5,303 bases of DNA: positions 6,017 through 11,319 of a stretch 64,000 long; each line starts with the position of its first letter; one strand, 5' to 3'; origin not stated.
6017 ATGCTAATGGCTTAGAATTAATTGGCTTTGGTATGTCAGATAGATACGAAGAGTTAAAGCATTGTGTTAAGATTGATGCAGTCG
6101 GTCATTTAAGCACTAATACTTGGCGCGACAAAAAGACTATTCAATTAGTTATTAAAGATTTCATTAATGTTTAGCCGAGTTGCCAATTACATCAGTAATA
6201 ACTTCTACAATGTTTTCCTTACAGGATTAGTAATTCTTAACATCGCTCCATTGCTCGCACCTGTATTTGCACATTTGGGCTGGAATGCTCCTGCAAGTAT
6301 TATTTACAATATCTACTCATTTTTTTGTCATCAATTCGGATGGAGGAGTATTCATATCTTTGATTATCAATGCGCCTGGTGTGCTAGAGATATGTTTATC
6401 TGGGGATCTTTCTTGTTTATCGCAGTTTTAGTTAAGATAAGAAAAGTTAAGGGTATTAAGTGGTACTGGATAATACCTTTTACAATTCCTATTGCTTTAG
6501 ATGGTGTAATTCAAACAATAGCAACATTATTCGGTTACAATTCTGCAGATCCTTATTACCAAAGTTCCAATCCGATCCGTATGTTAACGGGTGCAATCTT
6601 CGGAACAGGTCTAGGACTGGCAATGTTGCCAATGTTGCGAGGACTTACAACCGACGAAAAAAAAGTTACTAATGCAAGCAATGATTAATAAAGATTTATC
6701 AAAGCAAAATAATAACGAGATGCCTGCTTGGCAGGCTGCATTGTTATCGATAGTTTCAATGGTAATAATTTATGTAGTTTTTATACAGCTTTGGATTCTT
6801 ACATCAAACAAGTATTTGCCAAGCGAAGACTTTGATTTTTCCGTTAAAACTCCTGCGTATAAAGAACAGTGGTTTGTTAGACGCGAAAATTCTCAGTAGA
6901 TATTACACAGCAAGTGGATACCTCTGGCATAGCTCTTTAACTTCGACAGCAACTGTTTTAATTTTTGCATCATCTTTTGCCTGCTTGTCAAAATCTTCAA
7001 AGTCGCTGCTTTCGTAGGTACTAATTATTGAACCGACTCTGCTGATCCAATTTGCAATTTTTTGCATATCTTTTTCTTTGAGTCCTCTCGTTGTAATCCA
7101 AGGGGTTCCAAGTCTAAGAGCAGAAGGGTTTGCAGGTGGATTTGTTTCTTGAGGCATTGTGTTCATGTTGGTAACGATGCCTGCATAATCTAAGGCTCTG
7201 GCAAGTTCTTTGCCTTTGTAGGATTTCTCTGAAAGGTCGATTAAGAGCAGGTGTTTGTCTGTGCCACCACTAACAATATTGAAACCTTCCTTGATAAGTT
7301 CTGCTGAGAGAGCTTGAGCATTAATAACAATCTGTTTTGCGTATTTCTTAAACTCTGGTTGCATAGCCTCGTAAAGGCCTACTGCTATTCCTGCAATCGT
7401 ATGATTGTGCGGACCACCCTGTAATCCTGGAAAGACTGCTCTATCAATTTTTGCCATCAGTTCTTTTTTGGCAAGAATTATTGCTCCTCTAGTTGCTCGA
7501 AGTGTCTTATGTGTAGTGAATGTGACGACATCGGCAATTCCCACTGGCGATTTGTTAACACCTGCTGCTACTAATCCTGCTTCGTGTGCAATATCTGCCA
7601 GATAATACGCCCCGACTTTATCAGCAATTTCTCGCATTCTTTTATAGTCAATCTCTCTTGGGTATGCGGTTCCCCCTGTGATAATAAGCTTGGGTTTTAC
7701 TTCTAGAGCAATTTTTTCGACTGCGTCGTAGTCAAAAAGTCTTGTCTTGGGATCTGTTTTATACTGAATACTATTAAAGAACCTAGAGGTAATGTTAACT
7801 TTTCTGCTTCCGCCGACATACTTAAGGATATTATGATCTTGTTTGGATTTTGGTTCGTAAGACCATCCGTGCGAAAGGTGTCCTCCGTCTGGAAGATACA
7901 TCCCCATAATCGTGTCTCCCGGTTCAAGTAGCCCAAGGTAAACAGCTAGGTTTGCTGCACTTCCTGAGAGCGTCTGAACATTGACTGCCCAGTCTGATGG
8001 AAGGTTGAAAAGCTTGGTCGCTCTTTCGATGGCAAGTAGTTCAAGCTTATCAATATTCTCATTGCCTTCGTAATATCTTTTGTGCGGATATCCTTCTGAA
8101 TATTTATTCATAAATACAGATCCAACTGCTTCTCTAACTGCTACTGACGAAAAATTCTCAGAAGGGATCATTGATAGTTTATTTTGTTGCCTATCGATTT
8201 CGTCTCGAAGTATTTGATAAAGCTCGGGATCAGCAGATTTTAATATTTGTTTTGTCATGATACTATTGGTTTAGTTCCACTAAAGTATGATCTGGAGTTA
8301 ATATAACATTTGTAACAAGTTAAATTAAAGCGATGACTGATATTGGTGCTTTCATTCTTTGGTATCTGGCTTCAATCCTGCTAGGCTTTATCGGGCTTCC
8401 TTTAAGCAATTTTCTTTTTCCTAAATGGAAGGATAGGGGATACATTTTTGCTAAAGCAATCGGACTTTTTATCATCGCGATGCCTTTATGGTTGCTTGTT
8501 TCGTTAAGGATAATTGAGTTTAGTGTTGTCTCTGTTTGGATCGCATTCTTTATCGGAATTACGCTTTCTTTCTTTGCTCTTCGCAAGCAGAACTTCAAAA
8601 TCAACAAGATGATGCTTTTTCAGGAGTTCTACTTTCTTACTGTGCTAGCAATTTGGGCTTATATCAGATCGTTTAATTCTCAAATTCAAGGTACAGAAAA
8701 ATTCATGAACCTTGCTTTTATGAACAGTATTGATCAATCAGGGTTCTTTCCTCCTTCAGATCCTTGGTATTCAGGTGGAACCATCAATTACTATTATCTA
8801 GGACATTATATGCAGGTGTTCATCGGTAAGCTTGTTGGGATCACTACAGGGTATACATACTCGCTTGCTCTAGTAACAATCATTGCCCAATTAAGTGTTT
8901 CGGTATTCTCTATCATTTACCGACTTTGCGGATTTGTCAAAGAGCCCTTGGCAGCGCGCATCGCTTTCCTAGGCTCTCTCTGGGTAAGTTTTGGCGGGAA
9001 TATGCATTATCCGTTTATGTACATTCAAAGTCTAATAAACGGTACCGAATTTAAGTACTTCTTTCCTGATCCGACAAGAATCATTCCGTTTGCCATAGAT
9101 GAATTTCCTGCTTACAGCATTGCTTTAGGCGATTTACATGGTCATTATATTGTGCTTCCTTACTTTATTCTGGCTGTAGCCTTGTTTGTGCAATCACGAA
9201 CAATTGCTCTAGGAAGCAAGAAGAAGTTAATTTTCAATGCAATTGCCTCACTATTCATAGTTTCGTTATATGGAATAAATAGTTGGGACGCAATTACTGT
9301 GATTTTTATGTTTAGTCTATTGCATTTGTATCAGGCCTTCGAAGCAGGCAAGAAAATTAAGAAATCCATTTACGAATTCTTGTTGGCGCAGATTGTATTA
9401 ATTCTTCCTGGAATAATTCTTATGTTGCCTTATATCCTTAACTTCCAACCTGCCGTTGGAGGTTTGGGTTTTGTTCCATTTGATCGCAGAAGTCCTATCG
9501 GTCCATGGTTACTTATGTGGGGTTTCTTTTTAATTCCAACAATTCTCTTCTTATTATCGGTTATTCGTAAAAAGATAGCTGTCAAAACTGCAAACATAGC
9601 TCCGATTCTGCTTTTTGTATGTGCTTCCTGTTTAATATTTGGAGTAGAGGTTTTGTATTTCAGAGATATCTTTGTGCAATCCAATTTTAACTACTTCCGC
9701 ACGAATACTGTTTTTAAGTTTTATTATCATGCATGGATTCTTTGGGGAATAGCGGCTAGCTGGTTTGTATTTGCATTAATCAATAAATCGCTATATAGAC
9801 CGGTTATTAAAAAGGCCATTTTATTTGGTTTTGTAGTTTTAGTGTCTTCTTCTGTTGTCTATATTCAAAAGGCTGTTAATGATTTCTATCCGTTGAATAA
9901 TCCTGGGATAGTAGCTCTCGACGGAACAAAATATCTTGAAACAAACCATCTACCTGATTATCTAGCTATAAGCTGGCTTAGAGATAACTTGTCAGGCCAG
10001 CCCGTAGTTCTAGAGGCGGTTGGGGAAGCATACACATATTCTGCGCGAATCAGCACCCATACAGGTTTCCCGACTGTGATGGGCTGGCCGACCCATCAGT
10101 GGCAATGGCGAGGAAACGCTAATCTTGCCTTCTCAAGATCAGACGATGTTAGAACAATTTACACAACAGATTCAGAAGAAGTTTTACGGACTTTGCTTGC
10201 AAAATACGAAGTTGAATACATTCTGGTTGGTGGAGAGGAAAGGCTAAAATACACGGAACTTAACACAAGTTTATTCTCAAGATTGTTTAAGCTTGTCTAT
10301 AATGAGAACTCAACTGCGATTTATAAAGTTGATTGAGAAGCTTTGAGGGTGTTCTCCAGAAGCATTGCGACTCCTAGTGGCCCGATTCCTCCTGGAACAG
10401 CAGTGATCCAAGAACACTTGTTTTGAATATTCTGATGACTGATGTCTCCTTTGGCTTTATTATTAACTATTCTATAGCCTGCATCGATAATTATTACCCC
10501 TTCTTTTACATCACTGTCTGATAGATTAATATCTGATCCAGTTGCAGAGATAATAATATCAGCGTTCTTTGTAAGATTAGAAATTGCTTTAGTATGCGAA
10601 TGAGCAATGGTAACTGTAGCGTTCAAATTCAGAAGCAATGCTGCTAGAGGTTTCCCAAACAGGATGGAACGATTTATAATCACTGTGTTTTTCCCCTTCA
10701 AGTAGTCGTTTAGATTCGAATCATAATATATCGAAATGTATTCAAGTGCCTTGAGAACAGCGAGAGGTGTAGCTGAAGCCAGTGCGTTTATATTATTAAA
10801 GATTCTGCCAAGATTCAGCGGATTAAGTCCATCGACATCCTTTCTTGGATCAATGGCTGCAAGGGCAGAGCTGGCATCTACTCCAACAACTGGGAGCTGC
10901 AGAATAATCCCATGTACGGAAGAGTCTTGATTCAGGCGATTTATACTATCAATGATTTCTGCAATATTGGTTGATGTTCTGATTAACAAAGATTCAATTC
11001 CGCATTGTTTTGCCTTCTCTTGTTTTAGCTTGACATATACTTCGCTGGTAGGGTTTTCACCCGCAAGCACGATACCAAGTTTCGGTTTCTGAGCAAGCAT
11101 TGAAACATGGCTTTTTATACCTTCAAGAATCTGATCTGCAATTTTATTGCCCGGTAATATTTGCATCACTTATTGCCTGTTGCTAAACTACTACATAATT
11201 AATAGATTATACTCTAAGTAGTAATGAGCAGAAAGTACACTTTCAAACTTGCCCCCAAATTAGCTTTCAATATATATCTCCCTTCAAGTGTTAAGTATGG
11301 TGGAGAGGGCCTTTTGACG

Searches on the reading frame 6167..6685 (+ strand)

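Call 65: search_protein_families(library=pfam, proteins=[window:6167-6685:+], max_evalue=0.00001)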
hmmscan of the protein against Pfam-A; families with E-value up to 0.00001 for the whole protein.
window:6167-6685:+ (173 aa): 1 family
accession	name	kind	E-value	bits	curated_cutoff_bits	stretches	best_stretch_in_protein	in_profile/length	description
PF09858.14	DUF2085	-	1.7e-15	57.6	25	1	54-150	1-88/90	Predicted membrane protein (DUF2085)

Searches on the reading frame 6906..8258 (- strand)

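Call 65: search_protein_families(library=pfam, proteins=[window:6906-8258:-], max_evalue=0.00001)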
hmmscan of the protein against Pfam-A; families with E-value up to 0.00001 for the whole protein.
window:6906-8258:- (451 aa): 1 family
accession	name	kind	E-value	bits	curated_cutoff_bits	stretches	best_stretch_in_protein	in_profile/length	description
PF00464.25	SHMT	-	6.7e-151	502.9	27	1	6-405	1-399/399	Serine hydroxymethyltransferase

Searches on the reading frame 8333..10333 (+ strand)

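Call 65: search_protein_families(library=pfam, proteins=[window:8333-10333:+], max_evalue=0.00001)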
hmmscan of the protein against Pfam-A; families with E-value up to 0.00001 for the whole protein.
window:8333-10333:+ (667 aa): 1 family
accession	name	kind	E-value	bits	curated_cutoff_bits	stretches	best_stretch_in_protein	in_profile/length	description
PF10060.15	DUF2298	-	1.3e-85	288.6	27.8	2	47-413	1-389/488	Uncharacterized membrane protein (DUF2298)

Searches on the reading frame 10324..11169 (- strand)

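Call 65: search_protein_families(library=pfam, proteins=[window:10324-11169:-], max_evalue=0.00001)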
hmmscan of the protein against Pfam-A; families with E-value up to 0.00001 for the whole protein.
window:10324-11169:- (282 aa): 2 families
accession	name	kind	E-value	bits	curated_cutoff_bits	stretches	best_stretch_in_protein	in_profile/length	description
PF02882.25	THF_DHG_CYH_C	-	7.3e-44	149.3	27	1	116-279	1-157/160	Tetrahydrofolate dehydrogenase/cyclohydrolase, NAD(P)-binding domain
PF00763.28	THF_DHG_CYH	-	1.5e-28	99.8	32.8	1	6-113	2-115/115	Tetrahydrofolate dehydrogenase/cyclohydrolase, catalytic domain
